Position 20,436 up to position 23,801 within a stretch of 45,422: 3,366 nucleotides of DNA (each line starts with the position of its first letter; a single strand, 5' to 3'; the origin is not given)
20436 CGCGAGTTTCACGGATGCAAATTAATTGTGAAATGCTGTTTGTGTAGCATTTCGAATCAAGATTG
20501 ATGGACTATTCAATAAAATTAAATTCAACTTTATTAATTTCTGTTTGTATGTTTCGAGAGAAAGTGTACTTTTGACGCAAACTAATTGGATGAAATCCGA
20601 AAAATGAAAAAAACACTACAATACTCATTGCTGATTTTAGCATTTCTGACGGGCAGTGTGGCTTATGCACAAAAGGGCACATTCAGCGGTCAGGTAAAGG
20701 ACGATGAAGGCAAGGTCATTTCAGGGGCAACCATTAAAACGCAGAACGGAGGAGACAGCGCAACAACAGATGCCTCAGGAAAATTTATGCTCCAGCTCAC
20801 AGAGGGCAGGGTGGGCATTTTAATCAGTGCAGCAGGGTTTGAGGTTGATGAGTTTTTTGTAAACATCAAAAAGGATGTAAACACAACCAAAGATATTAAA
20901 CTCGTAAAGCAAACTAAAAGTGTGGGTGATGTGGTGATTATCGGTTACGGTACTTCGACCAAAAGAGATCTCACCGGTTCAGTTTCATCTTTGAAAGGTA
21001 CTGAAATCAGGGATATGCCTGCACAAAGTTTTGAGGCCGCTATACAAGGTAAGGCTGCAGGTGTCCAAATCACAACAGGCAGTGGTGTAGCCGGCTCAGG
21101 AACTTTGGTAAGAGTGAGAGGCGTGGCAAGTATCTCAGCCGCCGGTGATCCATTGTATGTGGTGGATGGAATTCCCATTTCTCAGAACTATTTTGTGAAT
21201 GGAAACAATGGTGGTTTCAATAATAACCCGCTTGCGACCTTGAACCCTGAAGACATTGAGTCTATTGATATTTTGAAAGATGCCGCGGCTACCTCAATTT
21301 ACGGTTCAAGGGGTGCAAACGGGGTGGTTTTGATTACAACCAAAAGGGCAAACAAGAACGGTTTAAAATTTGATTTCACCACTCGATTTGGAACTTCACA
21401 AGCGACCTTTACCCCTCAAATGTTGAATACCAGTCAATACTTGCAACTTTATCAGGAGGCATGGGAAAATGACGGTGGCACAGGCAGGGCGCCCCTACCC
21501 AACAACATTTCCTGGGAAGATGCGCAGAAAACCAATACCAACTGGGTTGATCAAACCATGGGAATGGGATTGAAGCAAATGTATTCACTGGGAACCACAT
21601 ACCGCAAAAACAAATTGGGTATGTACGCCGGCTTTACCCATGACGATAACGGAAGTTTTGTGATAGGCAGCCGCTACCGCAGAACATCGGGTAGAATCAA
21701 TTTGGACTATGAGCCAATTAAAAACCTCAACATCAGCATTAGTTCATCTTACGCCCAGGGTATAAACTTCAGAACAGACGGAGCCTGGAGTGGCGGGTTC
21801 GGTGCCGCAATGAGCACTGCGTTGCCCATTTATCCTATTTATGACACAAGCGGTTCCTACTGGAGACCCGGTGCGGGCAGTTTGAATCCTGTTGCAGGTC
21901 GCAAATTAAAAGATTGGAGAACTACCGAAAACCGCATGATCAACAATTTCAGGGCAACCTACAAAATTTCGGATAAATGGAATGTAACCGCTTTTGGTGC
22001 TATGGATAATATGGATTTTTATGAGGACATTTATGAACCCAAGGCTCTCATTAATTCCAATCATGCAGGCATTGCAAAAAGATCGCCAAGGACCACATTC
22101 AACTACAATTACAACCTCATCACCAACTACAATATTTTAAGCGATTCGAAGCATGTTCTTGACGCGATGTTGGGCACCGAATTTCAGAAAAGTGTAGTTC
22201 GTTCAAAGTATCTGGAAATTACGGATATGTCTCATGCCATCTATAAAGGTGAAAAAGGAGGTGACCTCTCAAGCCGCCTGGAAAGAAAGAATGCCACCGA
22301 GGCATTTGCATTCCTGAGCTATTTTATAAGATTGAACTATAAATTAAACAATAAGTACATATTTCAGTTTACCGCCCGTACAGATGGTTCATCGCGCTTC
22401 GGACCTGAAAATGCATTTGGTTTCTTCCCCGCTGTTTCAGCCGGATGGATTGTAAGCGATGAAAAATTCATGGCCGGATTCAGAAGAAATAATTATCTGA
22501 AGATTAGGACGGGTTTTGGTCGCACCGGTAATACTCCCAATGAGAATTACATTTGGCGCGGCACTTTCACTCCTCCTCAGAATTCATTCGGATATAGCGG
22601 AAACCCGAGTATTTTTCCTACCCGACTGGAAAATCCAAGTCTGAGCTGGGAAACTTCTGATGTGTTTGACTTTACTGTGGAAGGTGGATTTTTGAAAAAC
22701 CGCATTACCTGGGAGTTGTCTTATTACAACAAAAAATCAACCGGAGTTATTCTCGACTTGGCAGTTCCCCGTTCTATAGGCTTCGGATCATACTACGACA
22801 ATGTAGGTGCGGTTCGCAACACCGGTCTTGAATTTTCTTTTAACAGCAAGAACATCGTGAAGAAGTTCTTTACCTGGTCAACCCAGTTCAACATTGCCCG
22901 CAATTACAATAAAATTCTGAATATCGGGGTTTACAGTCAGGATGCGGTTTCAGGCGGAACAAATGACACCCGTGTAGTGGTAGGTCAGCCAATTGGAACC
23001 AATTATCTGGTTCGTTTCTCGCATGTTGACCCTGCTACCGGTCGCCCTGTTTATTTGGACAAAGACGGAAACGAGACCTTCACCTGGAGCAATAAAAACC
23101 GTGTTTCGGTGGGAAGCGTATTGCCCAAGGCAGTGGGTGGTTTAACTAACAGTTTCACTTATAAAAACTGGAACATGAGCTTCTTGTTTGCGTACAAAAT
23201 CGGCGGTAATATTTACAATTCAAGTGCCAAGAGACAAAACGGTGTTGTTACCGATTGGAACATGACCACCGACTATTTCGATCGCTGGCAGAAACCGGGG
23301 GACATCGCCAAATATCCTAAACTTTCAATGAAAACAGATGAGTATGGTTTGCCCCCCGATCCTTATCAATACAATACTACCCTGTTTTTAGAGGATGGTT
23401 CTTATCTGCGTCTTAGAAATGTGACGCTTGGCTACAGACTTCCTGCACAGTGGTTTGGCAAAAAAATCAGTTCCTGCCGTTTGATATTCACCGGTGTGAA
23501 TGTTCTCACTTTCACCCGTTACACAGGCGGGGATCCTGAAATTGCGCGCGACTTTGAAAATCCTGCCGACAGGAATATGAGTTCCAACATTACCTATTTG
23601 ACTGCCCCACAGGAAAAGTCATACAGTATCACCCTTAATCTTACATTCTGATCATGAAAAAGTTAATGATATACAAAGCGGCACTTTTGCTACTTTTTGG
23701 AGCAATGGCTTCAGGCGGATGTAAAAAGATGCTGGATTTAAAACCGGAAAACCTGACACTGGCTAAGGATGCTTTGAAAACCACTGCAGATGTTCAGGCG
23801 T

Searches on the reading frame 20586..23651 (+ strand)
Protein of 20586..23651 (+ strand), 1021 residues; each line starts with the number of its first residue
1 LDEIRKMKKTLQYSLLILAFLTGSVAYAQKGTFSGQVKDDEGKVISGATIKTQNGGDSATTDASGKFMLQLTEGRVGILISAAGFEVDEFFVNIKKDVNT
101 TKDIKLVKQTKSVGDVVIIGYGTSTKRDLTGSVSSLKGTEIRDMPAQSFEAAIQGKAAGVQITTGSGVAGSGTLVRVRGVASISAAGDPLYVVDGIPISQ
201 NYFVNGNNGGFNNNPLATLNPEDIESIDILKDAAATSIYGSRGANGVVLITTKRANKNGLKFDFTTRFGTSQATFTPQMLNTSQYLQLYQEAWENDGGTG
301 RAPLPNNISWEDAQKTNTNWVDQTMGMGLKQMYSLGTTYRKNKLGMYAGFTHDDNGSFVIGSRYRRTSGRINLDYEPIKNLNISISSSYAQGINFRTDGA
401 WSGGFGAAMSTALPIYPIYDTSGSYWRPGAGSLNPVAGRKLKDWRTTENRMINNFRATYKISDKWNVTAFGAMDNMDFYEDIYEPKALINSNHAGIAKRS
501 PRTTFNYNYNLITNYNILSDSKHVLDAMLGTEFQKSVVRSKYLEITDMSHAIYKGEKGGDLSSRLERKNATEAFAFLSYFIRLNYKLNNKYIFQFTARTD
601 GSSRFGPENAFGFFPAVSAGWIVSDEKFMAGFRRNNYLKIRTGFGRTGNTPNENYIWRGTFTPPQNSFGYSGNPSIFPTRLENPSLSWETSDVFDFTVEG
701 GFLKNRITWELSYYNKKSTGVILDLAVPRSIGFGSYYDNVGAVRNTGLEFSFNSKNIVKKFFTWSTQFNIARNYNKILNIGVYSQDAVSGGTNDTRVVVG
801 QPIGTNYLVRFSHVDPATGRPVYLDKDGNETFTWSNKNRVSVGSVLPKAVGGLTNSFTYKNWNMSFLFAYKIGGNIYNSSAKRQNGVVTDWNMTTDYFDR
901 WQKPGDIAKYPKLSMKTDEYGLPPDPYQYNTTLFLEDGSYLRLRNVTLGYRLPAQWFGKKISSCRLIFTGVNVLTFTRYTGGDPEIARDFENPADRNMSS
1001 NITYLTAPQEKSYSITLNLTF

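Call 9: search_protein_families(library=pfam, proteins=[window:20586-23651:+])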
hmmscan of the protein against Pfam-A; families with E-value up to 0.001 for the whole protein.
window:20586-23651:+ (1021 aa): 3 families
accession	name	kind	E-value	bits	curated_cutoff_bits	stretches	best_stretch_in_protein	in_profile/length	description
PF07715.20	Plug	-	1.8e-20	73.9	23.9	1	126-247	2-107/107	TonB-dependent Receptor Plug Domain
PF13715.12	CarbopepD_reg_2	-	7.6e-12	45.5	32.2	1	34-118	2-88/88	CarboxypepD_reg-like domain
PF13620.12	CarboxypepD_reg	-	1.5e-10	41.7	32.3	1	32-106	1-81/82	Carboxypeptidase regulatory-like domain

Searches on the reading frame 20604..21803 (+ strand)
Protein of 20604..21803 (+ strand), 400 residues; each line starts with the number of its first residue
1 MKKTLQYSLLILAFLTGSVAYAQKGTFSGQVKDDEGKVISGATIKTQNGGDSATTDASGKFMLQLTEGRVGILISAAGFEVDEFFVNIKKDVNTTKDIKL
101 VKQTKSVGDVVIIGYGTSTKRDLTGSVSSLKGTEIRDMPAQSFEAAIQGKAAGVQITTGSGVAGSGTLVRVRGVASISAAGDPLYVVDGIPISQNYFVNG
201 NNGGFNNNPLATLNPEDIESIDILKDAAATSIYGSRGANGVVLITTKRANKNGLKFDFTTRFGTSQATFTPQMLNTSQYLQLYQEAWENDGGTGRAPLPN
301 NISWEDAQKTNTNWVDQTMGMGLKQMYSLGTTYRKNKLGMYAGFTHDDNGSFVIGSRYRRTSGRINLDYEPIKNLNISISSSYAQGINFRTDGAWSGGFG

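Call 40: find_related_loci(query=window:20604-21803:+, collection=metagenome_contigs, flank=2500)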
Query window:20604-21803:+ (400 aa) in metagenome_contigs; peptide patterns used: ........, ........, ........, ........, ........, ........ (x = any residue, [..] = any of these).
266 stretches matched a pattern; 70 encode a relative of the query (tblastn E <= 1e-3); 70 distinct loci.
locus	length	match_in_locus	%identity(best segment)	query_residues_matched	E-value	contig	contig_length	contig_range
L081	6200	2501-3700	100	1-400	0e+0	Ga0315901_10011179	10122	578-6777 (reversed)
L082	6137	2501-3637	73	20-400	1e-175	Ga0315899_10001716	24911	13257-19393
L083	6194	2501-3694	69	1-400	2e-174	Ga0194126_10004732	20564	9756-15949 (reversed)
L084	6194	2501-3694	69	1-400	2e-174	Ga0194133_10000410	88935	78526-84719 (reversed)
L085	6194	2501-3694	69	1-400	6e-174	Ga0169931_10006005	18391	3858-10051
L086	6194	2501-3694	65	1-400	6e-169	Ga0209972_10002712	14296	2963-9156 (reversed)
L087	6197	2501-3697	66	1-400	3e-165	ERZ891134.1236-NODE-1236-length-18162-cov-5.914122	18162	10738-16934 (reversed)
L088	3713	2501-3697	65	1-400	9e-168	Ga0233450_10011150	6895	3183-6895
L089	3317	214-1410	68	1-400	9e-173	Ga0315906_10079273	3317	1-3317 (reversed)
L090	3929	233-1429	68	1-400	4e-167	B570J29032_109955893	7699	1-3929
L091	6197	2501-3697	65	1-400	2e-164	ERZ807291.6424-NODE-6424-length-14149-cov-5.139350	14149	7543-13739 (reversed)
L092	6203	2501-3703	64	1-400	5e-164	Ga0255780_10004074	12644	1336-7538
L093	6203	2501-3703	64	1-400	1e-163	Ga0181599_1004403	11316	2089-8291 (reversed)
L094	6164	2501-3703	64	1-400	2e-164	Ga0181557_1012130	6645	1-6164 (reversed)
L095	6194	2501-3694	57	3-400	4e-140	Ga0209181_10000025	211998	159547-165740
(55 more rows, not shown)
